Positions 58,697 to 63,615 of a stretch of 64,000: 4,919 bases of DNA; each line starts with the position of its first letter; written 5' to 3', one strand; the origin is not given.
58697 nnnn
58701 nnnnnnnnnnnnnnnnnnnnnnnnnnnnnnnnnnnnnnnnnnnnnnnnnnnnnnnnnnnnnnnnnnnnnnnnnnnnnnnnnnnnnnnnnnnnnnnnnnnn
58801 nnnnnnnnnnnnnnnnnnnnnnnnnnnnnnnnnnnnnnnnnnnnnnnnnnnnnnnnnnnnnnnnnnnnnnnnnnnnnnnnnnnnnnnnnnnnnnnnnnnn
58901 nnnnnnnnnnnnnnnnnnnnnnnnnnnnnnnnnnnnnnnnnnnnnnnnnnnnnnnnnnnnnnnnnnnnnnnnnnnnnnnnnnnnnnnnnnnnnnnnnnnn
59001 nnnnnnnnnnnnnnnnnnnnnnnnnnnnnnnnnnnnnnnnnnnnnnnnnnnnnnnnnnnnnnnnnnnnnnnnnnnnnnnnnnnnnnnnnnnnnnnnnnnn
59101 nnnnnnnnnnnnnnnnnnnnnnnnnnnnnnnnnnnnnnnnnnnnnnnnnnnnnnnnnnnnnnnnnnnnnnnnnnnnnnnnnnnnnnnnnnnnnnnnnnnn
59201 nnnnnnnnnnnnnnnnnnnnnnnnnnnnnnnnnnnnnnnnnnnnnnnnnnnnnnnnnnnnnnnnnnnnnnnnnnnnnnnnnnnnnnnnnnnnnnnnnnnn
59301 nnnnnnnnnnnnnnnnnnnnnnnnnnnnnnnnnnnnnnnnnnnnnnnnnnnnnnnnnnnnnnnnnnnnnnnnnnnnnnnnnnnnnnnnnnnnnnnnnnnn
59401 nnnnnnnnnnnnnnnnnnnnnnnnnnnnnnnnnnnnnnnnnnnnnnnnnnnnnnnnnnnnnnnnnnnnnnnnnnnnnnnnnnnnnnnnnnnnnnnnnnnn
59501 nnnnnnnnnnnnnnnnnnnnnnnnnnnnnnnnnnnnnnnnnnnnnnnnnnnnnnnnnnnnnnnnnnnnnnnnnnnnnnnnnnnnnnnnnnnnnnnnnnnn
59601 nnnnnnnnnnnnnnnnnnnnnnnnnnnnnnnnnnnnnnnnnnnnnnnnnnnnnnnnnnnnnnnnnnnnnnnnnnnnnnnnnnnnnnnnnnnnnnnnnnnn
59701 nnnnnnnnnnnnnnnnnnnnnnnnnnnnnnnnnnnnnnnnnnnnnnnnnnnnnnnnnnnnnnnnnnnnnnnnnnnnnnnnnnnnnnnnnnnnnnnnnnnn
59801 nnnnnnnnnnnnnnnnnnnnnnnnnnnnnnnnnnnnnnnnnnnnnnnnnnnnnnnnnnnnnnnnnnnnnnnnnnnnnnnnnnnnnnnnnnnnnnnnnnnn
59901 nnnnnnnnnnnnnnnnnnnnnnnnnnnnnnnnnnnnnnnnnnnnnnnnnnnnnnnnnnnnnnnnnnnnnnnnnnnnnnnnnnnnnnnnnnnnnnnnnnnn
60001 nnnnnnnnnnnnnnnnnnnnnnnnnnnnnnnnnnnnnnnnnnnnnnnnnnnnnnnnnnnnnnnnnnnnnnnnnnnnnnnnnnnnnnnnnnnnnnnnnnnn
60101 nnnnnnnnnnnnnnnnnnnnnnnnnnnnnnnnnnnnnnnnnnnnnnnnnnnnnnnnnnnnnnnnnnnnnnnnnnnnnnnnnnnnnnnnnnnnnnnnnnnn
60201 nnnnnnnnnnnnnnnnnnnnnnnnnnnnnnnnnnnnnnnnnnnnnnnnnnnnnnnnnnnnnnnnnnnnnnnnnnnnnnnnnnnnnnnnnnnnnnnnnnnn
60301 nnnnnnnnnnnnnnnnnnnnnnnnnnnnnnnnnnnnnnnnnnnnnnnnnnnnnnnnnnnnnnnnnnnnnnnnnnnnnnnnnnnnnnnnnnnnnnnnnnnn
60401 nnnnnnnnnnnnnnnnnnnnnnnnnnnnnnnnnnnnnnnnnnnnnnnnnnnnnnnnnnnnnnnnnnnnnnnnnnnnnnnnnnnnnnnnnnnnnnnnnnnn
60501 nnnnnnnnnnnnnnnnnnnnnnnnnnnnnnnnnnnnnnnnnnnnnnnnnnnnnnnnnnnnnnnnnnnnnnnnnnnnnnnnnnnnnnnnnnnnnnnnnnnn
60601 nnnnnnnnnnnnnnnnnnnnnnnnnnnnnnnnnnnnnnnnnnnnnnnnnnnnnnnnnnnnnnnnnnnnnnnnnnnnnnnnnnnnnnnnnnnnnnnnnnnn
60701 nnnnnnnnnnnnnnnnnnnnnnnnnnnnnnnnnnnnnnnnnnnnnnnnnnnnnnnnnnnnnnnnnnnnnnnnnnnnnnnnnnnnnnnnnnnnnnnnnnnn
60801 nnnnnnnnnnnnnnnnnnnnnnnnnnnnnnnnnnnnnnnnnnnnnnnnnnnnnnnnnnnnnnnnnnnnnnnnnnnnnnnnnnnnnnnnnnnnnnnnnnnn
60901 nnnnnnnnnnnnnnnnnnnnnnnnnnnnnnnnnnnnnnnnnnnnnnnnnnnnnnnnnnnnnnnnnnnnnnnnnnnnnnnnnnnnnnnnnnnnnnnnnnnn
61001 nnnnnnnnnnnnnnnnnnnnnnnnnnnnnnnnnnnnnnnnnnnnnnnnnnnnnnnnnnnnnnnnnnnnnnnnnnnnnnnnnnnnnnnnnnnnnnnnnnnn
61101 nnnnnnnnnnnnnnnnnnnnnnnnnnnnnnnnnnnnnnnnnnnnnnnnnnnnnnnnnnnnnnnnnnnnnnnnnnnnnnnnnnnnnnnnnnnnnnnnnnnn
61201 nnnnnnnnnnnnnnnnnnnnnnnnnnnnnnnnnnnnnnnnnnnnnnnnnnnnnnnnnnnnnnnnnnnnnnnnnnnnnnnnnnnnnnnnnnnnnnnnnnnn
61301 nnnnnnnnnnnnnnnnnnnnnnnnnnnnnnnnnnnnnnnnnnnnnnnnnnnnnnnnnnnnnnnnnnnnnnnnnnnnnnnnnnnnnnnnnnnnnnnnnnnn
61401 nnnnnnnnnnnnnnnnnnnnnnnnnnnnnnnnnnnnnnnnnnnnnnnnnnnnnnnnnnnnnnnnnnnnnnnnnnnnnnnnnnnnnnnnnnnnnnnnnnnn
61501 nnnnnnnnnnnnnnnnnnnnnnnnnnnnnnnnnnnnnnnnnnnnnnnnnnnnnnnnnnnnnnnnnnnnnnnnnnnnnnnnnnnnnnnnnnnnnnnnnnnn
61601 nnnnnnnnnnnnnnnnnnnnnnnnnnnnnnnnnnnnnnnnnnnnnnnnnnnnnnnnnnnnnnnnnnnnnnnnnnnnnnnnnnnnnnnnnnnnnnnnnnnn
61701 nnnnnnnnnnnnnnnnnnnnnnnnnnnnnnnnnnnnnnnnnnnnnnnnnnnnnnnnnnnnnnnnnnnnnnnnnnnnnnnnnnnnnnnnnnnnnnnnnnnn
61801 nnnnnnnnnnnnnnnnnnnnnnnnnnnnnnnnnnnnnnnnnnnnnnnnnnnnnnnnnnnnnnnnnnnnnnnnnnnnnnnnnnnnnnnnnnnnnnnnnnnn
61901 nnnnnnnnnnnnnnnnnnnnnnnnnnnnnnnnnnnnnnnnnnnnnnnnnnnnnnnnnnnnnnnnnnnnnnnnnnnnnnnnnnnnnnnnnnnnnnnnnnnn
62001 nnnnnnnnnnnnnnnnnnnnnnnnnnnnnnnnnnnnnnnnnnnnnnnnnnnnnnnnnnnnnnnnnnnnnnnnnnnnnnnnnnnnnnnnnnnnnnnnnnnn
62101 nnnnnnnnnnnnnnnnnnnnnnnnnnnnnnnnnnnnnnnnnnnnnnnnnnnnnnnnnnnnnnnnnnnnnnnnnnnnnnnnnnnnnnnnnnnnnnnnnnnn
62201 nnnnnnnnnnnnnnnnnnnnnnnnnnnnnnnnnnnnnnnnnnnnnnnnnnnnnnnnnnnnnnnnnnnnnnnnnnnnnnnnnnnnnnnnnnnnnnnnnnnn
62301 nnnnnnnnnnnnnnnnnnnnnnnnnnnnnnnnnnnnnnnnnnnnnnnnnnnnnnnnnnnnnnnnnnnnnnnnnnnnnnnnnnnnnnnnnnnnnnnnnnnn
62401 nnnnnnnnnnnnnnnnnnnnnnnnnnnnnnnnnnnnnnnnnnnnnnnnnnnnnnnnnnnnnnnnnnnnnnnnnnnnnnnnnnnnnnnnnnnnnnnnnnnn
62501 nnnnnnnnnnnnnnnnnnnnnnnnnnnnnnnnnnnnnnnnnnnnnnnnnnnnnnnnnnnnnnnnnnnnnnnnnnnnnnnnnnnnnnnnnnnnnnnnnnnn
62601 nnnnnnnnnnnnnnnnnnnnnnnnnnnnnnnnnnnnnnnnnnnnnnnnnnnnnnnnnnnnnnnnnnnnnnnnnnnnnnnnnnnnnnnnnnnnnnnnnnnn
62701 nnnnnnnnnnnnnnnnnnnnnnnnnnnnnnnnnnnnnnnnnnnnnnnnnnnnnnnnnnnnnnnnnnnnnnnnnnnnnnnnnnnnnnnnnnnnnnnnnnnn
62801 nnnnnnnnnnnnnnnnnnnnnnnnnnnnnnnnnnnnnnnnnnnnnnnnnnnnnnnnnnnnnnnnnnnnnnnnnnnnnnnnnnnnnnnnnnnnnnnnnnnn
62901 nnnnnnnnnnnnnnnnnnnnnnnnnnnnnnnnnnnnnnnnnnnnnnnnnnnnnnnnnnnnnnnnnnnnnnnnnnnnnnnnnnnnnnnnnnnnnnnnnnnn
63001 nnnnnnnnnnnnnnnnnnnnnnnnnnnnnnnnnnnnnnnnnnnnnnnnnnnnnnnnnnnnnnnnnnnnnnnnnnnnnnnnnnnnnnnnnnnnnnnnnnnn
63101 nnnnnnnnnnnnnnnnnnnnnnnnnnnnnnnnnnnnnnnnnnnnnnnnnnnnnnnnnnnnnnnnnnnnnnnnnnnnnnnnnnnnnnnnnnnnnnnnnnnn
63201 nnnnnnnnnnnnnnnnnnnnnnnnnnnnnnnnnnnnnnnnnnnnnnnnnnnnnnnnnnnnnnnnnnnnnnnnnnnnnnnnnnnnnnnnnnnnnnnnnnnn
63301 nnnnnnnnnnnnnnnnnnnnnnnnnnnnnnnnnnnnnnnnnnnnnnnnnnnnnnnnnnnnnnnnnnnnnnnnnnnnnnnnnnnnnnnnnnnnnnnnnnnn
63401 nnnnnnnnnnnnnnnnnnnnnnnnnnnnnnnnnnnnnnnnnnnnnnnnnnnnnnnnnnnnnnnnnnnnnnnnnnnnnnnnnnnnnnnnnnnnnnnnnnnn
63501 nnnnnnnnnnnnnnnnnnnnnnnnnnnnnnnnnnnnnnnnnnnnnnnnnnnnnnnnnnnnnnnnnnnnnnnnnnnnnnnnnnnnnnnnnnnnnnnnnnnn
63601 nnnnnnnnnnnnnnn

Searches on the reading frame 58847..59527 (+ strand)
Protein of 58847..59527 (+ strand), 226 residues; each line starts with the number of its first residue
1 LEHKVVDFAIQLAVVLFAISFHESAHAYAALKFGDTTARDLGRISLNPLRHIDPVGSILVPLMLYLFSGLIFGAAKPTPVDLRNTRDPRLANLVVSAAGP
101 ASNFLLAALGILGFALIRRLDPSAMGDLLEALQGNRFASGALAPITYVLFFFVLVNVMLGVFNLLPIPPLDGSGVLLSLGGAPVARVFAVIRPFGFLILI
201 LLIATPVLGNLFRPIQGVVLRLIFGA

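Call 17: search_protein_families(library=pfam, proteins=[window:58847-59527:+])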
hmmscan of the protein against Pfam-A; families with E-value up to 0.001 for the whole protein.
window:58847-59527:+ (226 aa): 1 family
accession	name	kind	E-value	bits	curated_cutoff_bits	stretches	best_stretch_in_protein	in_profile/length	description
PF02163.28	Peptidase_M50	-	8.6e-13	48.6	27.2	1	12-201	3-220/221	Peptidase family M50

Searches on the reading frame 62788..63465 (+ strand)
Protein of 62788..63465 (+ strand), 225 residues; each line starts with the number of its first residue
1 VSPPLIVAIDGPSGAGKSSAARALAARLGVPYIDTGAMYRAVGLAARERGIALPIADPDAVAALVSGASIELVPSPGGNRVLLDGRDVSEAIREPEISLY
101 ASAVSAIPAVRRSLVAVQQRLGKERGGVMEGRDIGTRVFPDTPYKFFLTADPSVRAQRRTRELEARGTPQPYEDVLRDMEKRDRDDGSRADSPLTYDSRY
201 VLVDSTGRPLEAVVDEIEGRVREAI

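Call 57: find_encoding_contigs(protein=window:62788-63465:+, flank=10000, max_places=2)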
Protein window:62788-63465:+ (225 aa): 5 contigs read that carry it; 2 places shown.
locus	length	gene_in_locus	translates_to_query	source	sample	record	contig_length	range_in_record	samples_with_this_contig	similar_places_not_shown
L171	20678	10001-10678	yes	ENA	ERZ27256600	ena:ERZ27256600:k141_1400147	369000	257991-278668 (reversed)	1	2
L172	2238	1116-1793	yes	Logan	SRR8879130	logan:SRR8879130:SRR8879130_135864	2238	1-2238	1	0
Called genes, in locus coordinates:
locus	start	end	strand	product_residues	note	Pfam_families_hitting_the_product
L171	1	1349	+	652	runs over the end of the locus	PF17191:RecG_wedge, PF00270:DEAD, PF04851:ResIII, PF00271:Helicase_C, PF22590:Cas3-like_C_2 (weak), PF19833:RecG_dom3_C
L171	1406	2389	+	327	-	PF01073:3Beta_HSD, PF01370:Epimerase, PF05368:NmrA, PF07993:NAD_binding_4 (weak), PF13460:NAD_binding_10, PF16363:GDP_Man_Dehyd, PF04321:RmlD_sub_bind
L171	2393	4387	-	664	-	PF13349:DUF4097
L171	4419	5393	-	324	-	PF02985:HEAT (faint), PF13513:HEAT_EZ (faint), PF13646:HEAT_2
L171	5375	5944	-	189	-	PF07638:Sigma70_ECF (weak), PF04542:Sigma70_r2, PF08281:Sigma70_r4_2, PF04545:Sigma70_r4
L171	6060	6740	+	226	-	PF02163:Peptidase_M50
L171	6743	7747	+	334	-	PF00579:tRNA-synt_1b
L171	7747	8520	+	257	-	PF02616:SMC_ScpA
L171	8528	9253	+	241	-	PF04079:SMC_ScpB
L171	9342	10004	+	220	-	PF00849:PseudoU_synth_2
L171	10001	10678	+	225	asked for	PF02224:Cytidylate_kin, PF13189:Cytidylate_kin2 (weak), PF13207:AAA_17 (faint)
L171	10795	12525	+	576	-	PF17092:PCB_OB (faint), PF00575:S1, PF00575:S1, PF23459:S1_RRP5, PF00575:S1, PF23459:S1_RRP5 (weak), PF00575:S1, PF23459:S1_RRP5 (weak), +3 more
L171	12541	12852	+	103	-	PF18291:HU-HIG, PF00216:Bac_DNA_binding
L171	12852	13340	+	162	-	PF01230:HIT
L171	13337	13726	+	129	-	PF20382:DUF6677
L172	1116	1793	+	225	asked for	PF02224:Cytidylate_kin, PF13189:Cytidylate_kin2 (weak), PF13207:AAA_17 (faint)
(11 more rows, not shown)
